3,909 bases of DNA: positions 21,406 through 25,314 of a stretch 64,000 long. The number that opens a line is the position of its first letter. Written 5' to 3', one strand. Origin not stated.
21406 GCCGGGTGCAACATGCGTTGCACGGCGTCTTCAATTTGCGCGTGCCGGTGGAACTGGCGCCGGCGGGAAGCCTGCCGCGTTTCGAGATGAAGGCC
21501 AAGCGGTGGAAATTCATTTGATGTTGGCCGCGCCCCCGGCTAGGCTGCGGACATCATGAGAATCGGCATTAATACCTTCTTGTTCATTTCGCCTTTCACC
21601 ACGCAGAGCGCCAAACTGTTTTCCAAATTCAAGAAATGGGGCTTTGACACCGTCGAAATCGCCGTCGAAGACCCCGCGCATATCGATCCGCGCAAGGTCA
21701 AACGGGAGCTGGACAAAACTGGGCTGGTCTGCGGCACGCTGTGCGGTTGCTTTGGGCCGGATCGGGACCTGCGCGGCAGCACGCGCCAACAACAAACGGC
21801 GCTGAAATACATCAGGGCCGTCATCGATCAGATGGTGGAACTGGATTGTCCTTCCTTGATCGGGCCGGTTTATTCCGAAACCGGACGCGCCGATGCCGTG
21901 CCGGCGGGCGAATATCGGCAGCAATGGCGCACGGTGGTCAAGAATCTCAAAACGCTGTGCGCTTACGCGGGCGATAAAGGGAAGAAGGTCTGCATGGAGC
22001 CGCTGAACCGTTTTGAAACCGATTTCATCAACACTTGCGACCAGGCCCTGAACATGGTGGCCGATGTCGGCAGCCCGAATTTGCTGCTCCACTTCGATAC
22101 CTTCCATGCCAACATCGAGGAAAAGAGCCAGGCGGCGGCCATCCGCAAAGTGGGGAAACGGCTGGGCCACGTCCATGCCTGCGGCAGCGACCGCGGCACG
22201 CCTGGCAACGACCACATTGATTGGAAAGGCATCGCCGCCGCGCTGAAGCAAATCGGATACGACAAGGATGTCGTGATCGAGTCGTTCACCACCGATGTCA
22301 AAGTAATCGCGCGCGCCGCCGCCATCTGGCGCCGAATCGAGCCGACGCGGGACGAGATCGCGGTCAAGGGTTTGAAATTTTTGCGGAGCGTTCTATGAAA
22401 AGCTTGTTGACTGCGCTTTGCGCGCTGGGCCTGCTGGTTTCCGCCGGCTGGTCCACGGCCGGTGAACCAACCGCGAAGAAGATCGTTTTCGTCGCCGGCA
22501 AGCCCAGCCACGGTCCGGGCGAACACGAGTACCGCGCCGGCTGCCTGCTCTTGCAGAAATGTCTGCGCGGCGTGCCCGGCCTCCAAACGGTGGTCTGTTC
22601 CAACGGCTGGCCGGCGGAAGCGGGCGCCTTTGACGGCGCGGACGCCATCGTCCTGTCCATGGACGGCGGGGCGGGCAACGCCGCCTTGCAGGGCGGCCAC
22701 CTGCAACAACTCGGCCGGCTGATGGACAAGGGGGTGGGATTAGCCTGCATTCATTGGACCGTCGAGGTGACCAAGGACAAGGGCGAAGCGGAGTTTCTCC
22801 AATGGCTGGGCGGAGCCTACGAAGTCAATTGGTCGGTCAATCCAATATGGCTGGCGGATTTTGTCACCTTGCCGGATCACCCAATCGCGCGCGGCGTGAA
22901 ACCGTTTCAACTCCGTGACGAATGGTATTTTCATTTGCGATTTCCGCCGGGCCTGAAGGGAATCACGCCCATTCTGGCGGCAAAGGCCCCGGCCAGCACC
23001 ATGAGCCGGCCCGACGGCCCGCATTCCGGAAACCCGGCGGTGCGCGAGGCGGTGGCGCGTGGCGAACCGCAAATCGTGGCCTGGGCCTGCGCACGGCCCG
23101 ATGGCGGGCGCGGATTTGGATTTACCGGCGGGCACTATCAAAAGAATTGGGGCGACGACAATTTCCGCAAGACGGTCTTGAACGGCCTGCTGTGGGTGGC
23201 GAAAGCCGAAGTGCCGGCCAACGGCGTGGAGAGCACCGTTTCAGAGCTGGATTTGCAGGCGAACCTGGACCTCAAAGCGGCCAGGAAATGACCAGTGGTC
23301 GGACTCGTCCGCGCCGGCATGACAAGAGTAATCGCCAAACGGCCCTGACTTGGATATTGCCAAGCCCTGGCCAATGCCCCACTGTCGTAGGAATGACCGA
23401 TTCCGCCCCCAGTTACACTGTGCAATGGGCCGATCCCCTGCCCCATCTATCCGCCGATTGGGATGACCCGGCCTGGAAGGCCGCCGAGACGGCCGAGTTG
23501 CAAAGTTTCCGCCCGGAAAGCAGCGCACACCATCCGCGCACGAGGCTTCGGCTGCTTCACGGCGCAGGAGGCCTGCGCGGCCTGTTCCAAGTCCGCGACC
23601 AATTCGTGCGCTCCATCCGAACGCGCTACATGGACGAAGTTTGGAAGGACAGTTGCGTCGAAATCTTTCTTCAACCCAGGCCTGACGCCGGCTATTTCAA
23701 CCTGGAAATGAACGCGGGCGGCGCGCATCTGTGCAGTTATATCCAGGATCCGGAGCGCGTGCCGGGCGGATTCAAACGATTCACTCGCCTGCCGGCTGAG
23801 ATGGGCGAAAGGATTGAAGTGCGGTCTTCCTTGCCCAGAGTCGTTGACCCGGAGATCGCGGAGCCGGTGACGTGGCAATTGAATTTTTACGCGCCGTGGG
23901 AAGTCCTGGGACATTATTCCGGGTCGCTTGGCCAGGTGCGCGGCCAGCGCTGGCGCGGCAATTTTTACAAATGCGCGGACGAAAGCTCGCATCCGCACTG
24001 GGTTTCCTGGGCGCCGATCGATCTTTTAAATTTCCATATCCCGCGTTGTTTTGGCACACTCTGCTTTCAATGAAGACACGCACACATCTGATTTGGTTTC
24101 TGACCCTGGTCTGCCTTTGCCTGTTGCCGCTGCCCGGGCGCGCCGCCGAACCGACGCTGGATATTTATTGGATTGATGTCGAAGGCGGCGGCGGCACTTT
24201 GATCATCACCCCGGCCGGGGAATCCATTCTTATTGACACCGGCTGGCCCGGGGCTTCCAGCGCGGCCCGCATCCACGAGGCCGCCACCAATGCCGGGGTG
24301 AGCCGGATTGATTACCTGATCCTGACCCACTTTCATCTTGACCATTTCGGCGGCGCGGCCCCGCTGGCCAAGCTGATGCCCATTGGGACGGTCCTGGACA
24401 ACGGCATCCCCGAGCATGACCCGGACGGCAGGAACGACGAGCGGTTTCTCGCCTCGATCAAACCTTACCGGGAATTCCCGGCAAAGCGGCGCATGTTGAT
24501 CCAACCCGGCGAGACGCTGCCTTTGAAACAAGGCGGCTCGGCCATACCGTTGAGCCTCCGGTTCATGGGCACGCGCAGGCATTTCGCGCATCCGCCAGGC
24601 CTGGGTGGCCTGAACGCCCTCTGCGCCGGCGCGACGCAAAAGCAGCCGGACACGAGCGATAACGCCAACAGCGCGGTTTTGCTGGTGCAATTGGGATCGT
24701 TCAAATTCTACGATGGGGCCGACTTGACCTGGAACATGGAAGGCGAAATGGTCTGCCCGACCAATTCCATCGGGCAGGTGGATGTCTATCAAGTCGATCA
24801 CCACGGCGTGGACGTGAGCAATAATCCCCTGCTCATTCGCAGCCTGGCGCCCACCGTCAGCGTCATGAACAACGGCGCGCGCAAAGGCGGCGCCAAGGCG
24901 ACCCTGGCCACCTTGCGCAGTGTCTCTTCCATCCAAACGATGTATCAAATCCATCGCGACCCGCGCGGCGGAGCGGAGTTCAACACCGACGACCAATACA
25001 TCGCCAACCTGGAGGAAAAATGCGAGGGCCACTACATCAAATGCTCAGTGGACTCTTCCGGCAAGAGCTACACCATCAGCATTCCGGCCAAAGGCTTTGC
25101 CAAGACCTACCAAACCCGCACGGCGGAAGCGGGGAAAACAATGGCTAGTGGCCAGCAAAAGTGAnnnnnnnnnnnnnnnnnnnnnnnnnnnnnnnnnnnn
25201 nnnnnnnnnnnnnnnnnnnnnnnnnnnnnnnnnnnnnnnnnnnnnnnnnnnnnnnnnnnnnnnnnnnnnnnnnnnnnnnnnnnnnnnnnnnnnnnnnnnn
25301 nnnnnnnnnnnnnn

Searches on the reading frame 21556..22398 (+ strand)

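Call 83: search_protein_families(library=pfam, proteins=[window:21556-22398:+], max_evalue=0.0001)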
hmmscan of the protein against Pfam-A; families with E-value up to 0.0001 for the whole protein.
window:21556-22398:+ (280 aa): 1 family
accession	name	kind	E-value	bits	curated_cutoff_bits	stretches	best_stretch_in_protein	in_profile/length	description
PF01261.30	AP_endonuc_2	-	3.3e-38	132.2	31.1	1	24-278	3-248/249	Xylose isomerase-like TIM barrel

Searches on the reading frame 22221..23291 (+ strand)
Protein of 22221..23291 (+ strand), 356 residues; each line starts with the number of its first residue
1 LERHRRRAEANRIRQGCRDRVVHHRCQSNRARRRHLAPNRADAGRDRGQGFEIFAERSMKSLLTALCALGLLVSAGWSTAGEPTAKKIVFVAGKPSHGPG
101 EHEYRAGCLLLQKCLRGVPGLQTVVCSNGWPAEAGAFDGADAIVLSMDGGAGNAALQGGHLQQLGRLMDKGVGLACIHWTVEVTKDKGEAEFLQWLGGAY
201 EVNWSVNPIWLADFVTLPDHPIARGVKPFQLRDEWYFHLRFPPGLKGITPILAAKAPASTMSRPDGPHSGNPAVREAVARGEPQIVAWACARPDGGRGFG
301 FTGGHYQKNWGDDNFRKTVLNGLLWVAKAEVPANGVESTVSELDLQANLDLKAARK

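Call 83: search_protein_families(library=pfam, proteins=[window:22221-23291:+], max_evalue=0.0001)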
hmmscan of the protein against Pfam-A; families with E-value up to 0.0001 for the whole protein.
window:22221-23291:+ (356 aa): 1 family
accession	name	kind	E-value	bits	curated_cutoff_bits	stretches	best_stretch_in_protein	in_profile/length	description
PF06283.17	ThuA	-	2.8e-15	57.6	33.4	1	139-326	50-209/209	Trehalose utilisation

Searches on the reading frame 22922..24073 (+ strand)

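Call 83: search_protein_families(library=pfam, proteins=[window:22922-24073:+], max_evalue=0.0001)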
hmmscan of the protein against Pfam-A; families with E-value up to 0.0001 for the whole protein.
window:22922-24073:+ (383 aa): 1 family
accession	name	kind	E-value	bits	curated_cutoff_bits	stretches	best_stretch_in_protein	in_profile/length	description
PF16011.10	CBM9_2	-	3e-30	105.9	25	1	194-382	18-199/199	Carbohydrate-binding family 9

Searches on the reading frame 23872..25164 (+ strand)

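Call 83: search_protein_families(library=pfam, proteins=[window:23872-25164:+], max_evalue=0.0001)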
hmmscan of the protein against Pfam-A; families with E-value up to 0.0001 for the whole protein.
window:23872-25164:+ (430 aa): 2 families
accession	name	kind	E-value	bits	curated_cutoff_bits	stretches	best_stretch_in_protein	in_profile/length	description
PF00753.33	Lactamase_B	-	1.4e-14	54.9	22.7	1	111-185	10-83/196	Metallo-beta-lactamase superfamily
PF12706.13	Lactamase_B_2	-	1.4e-06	28.5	27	1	119-195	3-82/200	Beta-lactamase superfamily domain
